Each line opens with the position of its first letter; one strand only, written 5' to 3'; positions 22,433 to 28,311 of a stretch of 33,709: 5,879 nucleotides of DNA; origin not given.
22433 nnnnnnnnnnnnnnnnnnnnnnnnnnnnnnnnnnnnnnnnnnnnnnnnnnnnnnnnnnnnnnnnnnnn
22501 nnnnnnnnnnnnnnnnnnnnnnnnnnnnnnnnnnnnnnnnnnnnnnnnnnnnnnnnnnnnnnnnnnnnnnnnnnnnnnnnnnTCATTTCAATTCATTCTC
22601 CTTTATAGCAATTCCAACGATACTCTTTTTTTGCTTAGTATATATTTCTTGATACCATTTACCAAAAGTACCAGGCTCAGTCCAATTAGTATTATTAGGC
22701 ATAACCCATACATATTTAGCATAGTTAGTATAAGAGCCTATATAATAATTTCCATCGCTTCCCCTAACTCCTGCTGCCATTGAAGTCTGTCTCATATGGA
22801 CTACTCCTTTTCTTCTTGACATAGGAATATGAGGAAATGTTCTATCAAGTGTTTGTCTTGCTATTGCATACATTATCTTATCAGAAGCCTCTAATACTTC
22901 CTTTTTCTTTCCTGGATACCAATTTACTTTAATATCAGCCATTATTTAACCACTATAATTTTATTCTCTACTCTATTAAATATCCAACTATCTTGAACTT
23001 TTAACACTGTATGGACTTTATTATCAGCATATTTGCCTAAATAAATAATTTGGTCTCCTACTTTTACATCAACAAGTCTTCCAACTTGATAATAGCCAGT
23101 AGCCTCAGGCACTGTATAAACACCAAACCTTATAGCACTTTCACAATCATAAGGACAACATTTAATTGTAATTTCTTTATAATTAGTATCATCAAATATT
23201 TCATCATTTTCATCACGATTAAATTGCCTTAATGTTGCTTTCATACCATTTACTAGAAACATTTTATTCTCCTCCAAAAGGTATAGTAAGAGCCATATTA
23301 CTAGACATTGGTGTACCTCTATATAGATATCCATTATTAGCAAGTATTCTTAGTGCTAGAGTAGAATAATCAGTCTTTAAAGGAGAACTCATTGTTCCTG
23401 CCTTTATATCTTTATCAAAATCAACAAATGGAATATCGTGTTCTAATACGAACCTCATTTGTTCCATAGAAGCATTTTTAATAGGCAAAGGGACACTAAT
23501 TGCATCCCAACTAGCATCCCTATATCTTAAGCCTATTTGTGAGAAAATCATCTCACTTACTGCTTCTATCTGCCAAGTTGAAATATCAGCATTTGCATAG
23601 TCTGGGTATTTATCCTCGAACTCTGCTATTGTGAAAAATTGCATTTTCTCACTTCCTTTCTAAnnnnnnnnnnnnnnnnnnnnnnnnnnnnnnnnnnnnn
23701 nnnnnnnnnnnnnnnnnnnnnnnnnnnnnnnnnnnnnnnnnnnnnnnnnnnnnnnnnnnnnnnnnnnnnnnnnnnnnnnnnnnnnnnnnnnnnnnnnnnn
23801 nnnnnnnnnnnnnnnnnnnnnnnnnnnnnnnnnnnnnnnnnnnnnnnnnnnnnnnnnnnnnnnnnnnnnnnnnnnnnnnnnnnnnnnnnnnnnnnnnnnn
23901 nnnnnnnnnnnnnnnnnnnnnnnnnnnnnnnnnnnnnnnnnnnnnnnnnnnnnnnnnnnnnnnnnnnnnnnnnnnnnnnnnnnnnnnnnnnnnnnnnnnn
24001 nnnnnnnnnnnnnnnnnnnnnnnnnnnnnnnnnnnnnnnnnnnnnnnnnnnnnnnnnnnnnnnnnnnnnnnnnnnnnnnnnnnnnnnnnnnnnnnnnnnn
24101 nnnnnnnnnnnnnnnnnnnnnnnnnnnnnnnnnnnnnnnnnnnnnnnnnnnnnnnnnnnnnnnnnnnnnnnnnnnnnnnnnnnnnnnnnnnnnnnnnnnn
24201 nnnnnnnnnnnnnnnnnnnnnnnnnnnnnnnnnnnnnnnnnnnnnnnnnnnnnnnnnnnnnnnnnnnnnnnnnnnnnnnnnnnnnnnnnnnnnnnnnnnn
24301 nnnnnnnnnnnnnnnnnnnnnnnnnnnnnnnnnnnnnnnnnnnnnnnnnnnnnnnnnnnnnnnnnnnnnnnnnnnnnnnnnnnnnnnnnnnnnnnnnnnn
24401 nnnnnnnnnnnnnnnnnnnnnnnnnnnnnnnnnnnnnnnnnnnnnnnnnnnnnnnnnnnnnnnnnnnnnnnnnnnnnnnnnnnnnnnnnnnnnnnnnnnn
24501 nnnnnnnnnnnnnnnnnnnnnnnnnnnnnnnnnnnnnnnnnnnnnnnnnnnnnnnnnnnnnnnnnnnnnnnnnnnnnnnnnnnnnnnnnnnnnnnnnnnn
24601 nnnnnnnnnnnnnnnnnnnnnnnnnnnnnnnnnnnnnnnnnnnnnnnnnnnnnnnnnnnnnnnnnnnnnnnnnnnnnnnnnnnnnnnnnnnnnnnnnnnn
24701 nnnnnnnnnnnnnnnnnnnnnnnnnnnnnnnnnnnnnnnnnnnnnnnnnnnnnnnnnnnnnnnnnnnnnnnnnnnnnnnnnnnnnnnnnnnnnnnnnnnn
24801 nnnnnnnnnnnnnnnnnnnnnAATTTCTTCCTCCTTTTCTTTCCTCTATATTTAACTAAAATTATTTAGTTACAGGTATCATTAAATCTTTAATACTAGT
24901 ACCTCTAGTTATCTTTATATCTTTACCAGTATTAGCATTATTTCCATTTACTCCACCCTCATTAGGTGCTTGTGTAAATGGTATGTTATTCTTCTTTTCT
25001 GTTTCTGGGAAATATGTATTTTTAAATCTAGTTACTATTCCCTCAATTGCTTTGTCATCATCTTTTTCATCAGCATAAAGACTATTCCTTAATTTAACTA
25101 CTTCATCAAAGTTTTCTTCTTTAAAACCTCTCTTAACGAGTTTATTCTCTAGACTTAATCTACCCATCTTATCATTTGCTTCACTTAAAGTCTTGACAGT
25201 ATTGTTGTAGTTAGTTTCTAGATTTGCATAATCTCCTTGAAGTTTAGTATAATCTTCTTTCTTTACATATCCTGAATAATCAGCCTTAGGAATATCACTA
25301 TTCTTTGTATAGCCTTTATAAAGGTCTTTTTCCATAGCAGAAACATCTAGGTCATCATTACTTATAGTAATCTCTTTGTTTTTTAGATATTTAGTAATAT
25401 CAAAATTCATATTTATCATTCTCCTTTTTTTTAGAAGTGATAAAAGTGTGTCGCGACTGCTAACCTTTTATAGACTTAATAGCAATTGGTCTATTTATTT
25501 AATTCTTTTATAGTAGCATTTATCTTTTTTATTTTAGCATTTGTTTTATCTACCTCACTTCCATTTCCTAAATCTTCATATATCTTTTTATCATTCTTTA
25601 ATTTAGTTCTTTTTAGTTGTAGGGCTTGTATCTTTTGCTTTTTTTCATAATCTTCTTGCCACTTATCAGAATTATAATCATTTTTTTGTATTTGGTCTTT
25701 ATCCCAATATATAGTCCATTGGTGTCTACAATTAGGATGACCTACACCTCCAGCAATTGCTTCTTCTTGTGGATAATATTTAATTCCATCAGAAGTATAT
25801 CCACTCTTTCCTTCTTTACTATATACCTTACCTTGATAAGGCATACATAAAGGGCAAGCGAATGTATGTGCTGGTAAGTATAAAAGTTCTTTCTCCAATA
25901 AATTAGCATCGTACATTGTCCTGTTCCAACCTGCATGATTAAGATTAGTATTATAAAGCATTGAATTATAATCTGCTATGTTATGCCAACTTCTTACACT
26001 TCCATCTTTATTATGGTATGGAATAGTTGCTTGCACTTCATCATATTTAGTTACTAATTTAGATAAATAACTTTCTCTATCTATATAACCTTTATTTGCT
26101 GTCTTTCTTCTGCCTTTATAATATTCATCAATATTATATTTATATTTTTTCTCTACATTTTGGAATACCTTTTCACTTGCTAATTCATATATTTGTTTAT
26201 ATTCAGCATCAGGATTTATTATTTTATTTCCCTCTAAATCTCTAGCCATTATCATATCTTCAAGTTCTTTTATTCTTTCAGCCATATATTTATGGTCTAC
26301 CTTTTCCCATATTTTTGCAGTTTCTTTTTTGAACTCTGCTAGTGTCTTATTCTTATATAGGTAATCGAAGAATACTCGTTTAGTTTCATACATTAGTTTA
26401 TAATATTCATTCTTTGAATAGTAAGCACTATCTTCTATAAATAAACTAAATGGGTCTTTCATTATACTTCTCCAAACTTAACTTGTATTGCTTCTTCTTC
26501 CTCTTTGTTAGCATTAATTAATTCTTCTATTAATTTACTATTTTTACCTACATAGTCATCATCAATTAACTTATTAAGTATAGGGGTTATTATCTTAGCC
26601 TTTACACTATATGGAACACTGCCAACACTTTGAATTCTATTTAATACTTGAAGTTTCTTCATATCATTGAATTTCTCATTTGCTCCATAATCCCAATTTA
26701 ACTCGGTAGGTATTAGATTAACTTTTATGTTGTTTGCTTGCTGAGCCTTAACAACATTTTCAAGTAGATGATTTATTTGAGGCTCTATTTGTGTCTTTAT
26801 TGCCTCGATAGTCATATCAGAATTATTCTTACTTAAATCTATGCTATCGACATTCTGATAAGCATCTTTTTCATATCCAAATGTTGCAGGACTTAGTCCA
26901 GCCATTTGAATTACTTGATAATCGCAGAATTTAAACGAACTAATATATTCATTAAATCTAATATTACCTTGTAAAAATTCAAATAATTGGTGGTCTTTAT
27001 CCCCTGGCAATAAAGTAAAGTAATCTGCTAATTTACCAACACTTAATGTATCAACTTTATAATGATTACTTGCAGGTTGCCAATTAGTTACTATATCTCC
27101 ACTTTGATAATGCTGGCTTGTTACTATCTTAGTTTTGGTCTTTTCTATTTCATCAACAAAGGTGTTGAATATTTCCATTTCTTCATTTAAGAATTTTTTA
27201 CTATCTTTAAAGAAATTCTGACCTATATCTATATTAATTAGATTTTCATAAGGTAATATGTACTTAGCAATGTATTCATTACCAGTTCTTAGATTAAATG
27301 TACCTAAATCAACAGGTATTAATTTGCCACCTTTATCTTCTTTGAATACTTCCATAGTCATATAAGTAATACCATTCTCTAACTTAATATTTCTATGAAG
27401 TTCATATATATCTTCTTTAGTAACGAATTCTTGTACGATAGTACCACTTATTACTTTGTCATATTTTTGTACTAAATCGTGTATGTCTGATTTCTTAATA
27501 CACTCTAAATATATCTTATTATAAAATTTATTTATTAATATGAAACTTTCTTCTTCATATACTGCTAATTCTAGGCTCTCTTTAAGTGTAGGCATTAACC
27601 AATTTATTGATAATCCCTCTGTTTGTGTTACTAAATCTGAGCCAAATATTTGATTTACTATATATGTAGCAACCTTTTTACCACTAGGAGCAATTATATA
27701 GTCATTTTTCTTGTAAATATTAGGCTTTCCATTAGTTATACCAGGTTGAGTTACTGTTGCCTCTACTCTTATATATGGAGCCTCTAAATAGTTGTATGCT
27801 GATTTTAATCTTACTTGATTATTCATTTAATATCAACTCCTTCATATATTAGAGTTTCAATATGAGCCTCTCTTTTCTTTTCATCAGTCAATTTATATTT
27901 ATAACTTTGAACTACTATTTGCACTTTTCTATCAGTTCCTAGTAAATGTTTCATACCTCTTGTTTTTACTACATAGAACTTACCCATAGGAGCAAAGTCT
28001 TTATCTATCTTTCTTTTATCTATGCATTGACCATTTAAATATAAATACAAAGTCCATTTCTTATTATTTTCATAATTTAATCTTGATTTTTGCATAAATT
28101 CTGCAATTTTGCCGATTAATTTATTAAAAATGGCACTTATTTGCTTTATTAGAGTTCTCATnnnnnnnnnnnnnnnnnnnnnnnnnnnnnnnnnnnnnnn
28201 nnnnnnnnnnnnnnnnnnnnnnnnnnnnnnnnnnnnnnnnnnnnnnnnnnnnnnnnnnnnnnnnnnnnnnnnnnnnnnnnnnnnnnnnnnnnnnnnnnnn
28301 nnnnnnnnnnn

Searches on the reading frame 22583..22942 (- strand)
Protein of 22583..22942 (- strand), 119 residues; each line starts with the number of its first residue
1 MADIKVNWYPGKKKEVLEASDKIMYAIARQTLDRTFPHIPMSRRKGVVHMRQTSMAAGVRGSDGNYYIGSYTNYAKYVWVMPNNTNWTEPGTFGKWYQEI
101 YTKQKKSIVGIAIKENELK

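Call 67: search_protein_families(library=phrogs, proteins=[window:22583-22942:-], max_evalue=0.001)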
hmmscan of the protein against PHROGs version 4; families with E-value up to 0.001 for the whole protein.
window:22583-22942:- (119 aa): 1 family
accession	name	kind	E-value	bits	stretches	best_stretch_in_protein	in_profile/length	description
phrog_556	-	head and packaging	1.5e-06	29.1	1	1-114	44-155/295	minor head protein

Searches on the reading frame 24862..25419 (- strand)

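Call 67: search_protein_families(library=phrogs, proteins=[window:24862-25419:-], max_evalue=0.001)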
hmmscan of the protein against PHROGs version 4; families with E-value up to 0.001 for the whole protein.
window:24862-25419:- (185 aa): 1 family
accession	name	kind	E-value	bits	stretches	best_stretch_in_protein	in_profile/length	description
phrog_2303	-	head and packaging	3.7e-05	24.6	1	30-168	69-209/219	head scaffolding protein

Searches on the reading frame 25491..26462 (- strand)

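Call 10: search_protein_families(library=phrogs, proteins=[window:25491-26462:-], max_evalue=0.01)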
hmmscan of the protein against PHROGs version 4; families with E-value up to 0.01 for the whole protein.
window:25491-26462:- (323 aa): 2 families
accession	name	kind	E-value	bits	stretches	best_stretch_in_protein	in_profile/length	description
phrog_581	-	head and packaging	1.2e-18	68.4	1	153-322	199-366/564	minor head protein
phrog_12049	-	head and packaging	0.005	16.5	0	152-280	177-314/745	head morphogenesis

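Call 11: search_protein_families(library=pfam, proteins=[window:25491-26462:-], max_evalue=0.01)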
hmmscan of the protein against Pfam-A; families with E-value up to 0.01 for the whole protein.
window:25491-26462:- (323 aa): 1 family
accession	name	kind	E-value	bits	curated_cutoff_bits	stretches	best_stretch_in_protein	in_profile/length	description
PF06152.16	Phage_min_cap2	-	1.7e-12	47.4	26.3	1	153-321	182-364/366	Phage minor capsid protein 2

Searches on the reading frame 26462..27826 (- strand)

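Call 10: search_protein_families(library=phrogs, proteins=[window:26462-27826:-], max_evalue=0.01)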
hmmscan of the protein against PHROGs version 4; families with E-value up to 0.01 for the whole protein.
window:26462-27826:- (454 aa): 1 family
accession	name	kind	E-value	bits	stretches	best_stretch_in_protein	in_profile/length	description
phrog_533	-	head and packaging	5e-10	39.5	1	100-384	136-434/495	portal protein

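Call 11: search_protein_families(library=pfam, proteins=[window:26462-27826:-], max_evalue=0.01)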
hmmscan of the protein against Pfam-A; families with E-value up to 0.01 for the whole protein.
window:26462-27826:- (454 aa): 0 families

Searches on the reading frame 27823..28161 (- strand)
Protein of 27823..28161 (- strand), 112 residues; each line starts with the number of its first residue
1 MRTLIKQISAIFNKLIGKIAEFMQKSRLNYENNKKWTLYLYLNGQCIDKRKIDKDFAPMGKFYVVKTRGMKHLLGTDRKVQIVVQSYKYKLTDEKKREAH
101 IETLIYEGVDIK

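Call 10: search_protein_families(library=phrogs, proteins=[window:27823-28161:-], max_evalue=0.01)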
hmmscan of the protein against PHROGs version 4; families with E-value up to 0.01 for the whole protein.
window:27823-28161:- (112 aa): 0 families

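Call 11: search_protein_families(library=pfam, proteins=[window:27823-28161:-], max_evalue=0.01)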
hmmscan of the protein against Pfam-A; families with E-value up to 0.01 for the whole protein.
window:27823-28161:- (112 aa): 0 families

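Call 65: find_homologous_proteins(query=window:27823-28161:-, max_evalue=0.001)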
Query window:27823-28161:- (112 aa): 322 proteins with E <= 0.001 among 322 candidates; the best 120 are listed.
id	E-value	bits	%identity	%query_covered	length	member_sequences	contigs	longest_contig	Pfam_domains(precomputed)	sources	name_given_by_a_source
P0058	2.4e-66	238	98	100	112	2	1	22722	-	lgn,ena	-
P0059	6.0e-65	234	96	100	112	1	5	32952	-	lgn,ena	-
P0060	1.0e-64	233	97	100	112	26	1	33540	-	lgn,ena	-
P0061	3.3e-64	232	96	100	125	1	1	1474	-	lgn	-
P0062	5.1e-64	231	96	100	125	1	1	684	-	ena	-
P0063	2.2e-63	229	95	100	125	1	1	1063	-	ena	-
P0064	4.2e-63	228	94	100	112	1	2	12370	-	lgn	-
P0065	4.5e-63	228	94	100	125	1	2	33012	-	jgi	jgi:hypothetical protein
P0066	4.9e-63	228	95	100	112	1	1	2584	-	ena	-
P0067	4.9e-63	228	95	100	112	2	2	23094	-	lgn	-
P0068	6.6e-63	227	95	100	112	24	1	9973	-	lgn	-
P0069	7.5e-63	227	94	100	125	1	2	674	-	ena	-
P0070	8.0e-63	227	94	100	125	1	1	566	-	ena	-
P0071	9.0e-63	227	96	100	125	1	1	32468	-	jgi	jgi:hypothetical protein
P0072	9.7e-63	227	95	100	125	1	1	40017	-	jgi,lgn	jgi:hypothetical protein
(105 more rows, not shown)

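Call 85: predict_structure(alignment_id=A6)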
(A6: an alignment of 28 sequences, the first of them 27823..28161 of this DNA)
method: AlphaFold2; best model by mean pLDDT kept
length: 112 residues; sequences in the alignment: 28
mean_pLDDT: 66.0   pTM: 0.47
mean pLDDT of the five models: 66.0, 64.0, 54.9, 54.1, 52.1
residues with pLDDT >= 90: 0; 70-90: 42; 50-70: 68; < 50: 2
segments of 3 or more residues with pLDDT < 50: none
pLDDT, mean of each block of 10 residues (from residue 1): 70 72 58 68 78 66 53 63 71 60 70 57
secondary structure, 60 per line:
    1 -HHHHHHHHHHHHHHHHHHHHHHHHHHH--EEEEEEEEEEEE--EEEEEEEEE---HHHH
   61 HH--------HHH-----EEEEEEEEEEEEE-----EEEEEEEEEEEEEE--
elements in order: H2-28 E31-42 E45-53 H57-62 E79-91 E97-110

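Call 88: fold_search(model_id=the predicted structure, library=pdb)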
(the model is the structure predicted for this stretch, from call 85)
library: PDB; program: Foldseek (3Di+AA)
matches with E <= 10: 541; with E <= 0.001: 0
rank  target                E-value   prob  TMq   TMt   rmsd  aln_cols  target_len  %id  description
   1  3zcw                  9.0e-02  0.90  0.42  0.18  10.2       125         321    7  Eg5 - New allosteric binding site (released 2013-01-23)
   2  6wpx_B                1.5e-01  0.69  0.33  0.11   7.1        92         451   13  Crystal structure of Bacillus licheniformis lipase BlEst2 in propetide form (released 2021-06-09)
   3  4a28_B                2.1e-01  0.84  0.44  0.19   6.8       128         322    8  Eg5-2 (released 2012-10-31)
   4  7dvq_X                2.5e-01  0.21  0.21  0.18   7.6        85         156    8  Cryo-EM Structure of the Activated Human Minor Spliceosome (minor Bact Complex) (released 2021-03-31)
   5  9zis_A                2.6e-01  0.20  0.28  0.03  13.9       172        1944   11  C. elegans PEZO-1 Isoform G (released 2025-12-24)
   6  7m22_D                2.8e-01  0.38  0.31  0.31  14.1       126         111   10  Cryo-EM structure of the HCMV pentamer bound by human neuropilin 2 (released 2021-08-11)
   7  8ffi_A                2.8e-01  0.23  0.25  0.09  12.9       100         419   20  Structure of tetramerized MapSPARTA upon guide RNA-mediated target DNA binding (released 2023-08-23)
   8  8i0p_X                2.8e-01  0.12  0.19  0.16   7.3       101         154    9  The cryo-EM structure of human pre-Bact complex (released 2024-07-31)
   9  6g6z                  3.0e-01  0.63  0.41  0.16  11.3       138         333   10  Eg5-inhibitor complex (released 2018-08-08)
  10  4b7b                  4.0e-01  0.60  0.43  0.19  11.6       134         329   10  Eg5-3 (released 2013-07-31)
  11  6ff7_0                4.0e-01  0.18  0.23  0.19   7.7        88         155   10  human Bact spliceosome core structure (released 2019-03-13)
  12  1q0b_B                4.5e-01  0.57  0.44  0.18   7.1       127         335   10  Crystal structure of the motor protein KSP in complex with ADP and monastrol (released 2004-01-13)
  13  3l50_A                4.5e-01  0.30  0.28  0.24  14.0        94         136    7  The crystal structure of human Glia Maturation Factor, Gamma (GMFG) (released 2010-02-02)
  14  6hrr_A                4.5e-01  0.08  0.17  0.14  14.8       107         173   12  Structure of the TRPML2 ELD at pH 6.5 (released 2019-06-19)
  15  6tle_B                4.8e-01  0.69  0.46  0.20   6.4       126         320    9  Human Eg5 motor domain mutant E344K (released 2021-06-30)
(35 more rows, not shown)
